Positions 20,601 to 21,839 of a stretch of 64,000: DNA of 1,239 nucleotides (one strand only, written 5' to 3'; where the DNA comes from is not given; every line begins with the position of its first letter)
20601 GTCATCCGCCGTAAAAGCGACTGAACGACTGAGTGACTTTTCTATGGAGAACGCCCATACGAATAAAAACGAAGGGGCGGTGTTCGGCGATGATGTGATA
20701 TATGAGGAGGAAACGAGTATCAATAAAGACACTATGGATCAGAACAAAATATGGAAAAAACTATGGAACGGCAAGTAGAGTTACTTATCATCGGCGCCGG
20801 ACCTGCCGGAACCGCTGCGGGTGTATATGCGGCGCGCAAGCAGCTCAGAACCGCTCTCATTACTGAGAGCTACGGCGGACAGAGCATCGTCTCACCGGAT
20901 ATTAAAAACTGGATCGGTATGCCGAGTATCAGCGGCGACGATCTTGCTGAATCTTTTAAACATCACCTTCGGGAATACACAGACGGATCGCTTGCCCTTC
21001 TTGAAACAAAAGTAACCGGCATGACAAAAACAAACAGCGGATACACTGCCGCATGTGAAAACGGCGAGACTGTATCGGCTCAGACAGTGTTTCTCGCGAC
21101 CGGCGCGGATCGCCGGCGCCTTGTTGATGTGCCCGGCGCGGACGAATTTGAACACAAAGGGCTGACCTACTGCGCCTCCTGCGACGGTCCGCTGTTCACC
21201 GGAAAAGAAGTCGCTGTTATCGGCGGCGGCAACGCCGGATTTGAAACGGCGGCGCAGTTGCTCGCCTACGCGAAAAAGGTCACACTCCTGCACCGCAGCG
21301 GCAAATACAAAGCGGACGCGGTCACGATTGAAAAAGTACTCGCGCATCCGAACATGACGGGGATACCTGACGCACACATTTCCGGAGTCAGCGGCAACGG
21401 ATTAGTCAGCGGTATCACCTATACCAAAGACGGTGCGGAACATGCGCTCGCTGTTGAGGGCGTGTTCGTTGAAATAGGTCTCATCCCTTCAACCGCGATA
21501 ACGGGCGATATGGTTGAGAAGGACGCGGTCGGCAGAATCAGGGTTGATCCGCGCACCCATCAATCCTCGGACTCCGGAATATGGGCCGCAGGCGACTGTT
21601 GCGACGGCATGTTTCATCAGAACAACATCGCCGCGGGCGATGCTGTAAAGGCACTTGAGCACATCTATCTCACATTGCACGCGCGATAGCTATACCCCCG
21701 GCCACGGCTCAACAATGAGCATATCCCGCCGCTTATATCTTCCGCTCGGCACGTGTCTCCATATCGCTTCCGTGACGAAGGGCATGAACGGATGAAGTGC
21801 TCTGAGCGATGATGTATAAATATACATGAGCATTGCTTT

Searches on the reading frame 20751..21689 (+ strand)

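Call 23: search_protein_families(library=pfam, proteins=[window:20751-21689:+], max_evalue=0.001)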
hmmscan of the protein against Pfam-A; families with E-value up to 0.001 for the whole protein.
window:20751-21689:+ (312 aa): 11 families
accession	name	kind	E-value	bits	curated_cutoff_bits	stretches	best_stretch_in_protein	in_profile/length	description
PF07992.20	Pyr_redox_2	-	8.5e-42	144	26.1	1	11-290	3-285/291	Pyridine nucleotide-disulphide oxidoreductase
PF13738.12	Pyr_redox_3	-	5.2e-20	72.3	30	1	84-281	100-305/305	Pyridine nucleotide-disulphide oxidoreductase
PF01134.28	GIDA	-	6.5e-10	39.1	22.1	0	12-41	3-32/391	Glucose inhibited division protein A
PF12831.13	FAD_oxidored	-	3.2e-08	33.7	27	1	11-79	2-73/416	FAD dependent oxidoreductase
PF03486.20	HI0933_like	-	7.5e-08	32.5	50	0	153-185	2-34/244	HI0933-like protein Rossmann domain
PF00070.33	Pyr_redox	-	1.1e-07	32.7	22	1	154-224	2-79/82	Pyridine nucleotide-disulphide oxidoreductase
PF13454.12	NAD_binding_9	-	3e-06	27.7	21.8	0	65-118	99-153/155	FAD-NAD(P)-binding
PF05834.18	Lycopene_cycl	-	3.4e-06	26.8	23.4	0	60-122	84-144/380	Lycopene cyclase protein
PF00890.30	FAD_binding_2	-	6.2e-06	26.1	20.4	0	11-45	2-38/414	FAD binding domain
PF01266.30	DAO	-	1.9e-05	24.8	27.9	0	154-183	2-31/353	FAD dependent oxidoreductase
PF01946.23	Thi4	-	0.00037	20.3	26.2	0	9-40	18-50/235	Thi4 family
